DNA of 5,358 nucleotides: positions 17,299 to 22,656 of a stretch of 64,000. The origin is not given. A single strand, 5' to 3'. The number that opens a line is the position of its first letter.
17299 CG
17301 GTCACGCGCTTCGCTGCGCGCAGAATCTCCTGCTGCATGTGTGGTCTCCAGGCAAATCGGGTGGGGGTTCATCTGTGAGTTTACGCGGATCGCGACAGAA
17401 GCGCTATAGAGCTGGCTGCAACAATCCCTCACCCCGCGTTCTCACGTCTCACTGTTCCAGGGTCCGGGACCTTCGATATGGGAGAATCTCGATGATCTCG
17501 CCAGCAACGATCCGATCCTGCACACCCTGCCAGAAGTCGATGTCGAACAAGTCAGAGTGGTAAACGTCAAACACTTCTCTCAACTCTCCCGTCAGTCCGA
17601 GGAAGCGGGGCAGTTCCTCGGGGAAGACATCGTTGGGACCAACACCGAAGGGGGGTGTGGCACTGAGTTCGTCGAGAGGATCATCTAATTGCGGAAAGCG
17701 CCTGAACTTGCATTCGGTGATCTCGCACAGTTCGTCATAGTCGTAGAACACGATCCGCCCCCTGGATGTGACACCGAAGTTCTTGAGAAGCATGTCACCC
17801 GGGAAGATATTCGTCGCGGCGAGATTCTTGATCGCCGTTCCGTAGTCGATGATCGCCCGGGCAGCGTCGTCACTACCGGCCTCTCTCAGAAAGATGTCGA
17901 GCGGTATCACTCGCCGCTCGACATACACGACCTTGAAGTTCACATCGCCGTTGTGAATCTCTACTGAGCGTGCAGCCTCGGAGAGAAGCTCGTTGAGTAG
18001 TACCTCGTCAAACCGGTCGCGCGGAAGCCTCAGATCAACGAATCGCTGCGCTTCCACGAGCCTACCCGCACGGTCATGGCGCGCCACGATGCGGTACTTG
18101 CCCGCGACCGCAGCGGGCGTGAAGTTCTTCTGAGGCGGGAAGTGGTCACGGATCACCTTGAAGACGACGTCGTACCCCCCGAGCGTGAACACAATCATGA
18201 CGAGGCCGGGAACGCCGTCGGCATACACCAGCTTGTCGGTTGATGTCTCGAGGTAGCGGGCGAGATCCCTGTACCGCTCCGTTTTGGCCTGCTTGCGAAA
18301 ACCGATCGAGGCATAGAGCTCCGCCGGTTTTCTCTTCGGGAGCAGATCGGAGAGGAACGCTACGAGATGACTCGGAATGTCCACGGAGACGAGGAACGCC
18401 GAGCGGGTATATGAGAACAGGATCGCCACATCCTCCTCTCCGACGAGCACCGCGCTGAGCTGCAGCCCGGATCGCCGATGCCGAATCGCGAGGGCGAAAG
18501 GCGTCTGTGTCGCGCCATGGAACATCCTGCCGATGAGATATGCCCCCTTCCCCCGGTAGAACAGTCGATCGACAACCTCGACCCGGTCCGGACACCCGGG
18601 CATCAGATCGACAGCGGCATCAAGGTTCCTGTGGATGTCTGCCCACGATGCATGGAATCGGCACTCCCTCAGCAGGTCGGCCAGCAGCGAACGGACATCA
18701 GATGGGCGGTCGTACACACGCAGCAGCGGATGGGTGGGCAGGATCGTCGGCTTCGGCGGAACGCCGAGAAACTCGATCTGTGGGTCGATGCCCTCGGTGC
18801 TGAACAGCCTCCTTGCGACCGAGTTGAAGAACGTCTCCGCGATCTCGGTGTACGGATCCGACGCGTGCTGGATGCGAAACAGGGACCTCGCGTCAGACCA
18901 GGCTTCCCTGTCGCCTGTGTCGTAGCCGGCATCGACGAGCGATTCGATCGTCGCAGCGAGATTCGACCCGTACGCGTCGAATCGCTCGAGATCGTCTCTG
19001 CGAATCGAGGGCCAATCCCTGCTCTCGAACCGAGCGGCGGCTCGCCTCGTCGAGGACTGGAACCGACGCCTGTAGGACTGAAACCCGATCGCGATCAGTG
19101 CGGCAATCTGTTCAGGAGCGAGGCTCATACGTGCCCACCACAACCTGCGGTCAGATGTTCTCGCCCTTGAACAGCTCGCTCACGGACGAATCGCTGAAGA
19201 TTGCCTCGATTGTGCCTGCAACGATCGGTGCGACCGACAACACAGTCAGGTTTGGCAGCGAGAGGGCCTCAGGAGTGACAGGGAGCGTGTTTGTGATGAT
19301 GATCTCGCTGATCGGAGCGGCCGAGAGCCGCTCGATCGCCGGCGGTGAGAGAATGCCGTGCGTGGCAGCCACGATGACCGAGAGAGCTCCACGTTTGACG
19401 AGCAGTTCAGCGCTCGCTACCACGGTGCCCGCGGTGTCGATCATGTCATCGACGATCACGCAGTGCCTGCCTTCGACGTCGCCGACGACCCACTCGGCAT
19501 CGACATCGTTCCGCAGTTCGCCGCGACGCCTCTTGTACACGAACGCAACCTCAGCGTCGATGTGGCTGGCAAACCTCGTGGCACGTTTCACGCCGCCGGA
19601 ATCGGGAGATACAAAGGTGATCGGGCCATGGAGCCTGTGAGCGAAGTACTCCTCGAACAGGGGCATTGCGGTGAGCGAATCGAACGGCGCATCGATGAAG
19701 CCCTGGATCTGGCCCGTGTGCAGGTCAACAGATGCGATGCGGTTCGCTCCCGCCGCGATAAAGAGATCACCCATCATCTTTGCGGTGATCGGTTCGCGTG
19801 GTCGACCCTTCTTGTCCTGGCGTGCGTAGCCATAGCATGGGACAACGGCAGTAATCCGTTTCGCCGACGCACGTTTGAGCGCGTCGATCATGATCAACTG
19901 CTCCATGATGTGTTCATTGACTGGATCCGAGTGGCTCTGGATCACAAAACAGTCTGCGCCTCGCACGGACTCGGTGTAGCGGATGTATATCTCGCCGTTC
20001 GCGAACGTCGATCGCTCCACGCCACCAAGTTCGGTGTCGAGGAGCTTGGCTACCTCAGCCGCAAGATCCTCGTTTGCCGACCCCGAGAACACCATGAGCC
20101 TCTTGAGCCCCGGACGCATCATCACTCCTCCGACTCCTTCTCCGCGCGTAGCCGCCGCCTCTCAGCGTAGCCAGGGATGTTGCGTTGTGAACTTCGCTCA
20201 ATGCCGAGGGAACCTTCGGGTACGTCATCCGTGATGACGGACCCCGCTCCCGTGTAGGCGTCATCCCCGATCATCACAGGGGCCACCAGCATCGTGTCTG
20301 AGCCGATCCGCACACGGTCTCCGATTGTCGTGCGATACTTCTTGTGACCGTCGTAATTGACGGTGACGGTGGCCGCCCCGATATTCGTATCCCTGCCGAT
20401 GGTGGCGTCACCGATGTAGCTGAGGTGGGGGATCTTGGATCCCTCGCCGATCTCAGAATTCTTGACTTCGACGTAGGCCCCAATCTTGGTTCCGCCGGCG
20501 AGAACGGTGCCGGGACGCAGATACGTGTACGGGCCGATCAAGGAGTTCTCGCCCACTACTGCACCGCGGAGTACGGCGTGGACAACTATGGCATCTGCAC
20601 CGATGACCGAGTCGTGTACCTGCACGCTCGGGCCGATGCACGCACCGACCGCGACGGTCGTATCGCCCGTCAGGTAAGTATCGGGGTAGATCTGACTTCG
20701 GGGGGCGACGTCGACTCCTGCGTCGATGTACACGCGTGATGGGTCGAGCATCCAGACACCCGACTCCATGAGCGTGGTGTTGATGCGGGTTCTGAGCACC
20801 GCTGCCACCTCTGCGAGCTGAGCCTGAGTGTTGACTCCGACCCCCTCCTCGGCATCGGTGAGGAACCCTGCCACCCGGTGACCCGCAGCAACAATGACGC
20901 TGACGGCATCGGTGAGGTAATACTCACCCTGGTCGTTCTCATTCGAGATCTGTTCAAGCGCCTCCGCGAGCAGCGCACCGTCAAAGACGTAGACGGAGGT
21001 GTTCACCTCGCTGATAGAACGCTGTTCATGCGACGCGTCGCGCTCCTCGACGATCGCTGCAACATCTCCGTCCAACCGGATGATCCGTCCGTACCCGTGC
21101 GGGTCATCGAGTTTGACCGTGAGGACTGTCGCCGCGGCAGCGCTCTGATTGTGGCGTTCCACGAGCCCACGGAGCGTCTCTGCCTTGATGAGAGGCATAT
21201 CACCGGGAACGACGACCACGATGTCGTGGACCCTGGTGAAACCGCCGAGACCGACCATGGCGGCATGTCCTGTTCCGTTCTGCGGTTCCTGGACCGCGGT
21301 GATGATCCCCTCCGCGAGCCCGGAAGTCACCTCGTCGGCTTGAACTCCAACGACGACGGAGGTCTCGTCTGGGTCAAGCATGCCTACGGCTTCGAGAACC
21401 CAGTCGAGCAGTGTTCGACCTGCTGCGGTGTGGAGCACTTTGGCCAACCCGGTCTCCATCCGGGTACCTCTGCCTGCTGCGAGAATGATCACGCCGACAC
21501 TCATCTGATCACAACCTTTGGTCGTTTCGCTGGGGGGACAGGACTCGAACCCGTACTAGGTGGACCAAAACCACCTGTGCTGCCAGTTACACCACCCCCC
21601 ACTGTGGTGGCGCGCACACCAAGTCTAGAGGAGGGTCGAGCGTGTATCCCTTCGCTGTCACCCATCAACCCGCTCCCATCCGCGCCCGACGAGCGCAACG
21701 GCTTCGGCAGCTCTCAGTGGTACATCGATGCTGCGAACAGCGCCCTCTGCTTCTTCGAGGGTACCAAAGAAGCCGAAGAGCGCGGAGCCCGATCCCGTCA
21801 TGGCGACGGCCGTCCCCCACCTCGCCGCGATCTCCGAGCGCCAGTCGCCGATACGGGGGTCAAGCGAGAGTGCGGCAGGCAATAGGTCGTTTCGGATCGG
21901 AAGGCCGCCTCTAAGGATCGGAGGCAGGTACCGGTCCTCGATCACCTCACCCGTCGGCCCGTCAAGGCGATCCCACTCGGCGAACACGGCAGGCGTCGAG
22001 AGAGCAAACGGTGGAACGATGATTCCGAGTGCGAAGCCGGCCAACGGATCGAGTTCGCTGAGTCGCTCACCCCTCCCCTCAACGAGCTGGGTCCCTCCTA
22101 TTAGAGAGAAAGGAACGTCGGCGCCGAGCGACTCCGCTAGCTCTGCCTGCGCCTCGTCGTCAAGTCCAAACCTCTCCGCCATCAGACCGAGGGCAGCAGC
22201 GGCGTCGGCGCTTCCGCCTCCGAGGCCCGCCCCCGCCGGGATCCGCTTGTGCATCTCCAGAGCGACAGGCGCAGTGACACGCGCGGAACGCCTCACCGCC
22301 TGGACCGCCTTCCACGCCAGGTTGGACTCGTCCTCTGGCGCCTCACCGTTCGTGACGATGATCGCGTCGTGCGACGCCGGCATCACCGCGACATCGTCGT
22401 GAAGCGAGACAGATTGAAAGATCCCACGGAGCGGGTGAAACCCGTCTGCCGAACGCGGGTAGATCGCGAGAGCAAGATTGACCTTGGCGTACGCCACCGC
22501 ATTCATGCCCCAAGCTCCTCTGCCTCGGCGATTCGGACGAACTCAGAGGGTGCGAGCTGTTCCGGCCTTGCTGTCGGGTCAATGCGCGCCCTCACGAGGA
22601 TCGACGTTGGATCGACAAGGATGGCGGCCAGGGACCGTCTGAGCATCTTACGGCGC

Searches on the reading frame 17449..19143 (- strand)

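Call 75: search_protein_families(library=pfam, proteins=[window:17449-19143:-], max_evalue=0.00001)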
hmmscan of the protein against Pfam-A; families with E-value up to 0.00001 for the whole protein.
window:17449-19143:- (564 aa): 2 families
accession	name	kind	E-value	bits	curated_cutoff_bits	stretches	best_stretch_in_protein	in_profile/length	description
PF06315.17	AceK_kinase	-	1.5e-98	329.9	29.3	1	303-557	1-255/256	Isocitrate dehydrogenase kinase/phosphatase (AceK) kinase domain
PF20423.3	AceK_regulatory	-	5.1e-74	249.6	25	1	14-301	1-301/302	Isocitrate dehydrogenase kinase/phosphatase (AceK), regulatory domain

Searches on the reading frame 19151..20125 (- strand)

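Call 75: search_protein_families(library=pfam, proteins=[window:19151-20125:-], max_evalue=0.00001)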
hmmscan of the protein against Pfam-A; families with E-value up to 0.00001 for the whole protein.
window:19151-20125:- (324 aa): 3 families
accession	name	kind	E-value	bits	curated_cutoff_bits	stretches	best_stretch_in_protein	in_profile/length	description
PF13793.12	Pribosyltran_N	-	1.2e-48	164.2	25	1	10-126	1-117/117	N-terminal domain of ribose phosphate pyrophosphokinase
PF14572.12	Pribosyl_synth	-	1.3e-25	90.8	27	1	213-320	77-184/184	Phosphoribosyl synthetase-associated domain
PF00156.33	Pribosyltran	-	1.9e-17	63.5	26.3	1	167-256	29-124/158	Phosphoribosyl transferase domain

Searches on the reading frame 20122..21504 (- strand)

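Call 75: search_protein_families(library=pfam, proteins=[window:20122-21504:-], max_evalue=0.00001)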
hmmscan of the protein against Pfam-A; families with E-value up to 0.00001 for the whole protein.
window:20122-21504:- (460 aa): 6 families
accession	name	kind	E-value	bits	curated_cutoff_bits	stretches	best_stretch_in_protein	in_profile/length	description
PF00132.30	Hexapep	-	5.9e-25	86.3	27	2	392-425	2-35/36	Bacterial transferase hexapeptide (six repeats)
PF12804.13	NTP_transf_3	-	1.6e-19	71.1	27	1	5-131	1-124/160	MobA-like NTP transferase domain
PF00483.29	NTP_transferase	-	4.1e-13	49.9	21.2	1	6-218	3-223/245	Nucleotidyl transferase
PF25084.1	LbH_EIF2B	-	4.1e-10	40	54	0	266-346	24-104/105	EIF2B subunit epsilon LbH domain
PF01128.25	IspD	-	7.3e-09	36.1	27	1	4-234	2-216/221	2-C-methyl-D-erythritol 4-phosphate cytidylyltransferase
PF14602.12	Hexapep_2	-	2.4e-08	34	27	0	392-425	2-33/34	Hexapeptide repeat of succinyl-transferase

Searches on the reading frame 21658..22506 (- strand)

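Call 77: search_protein_families(library=pfam, proteins=[window:21658-22506:-], max_evalue=0.00001)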
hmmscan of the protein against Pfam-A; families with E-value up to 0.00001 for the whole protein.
window:21658-22506:- (282 aa): 1 family
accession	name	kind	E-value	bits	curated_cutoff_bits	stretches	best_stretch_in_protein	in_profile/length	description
PF00288.32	GHMP_kinases_N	-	5.7e-14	52.5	22.3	1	62-138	1-87/87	GHMP kinases N terminal domain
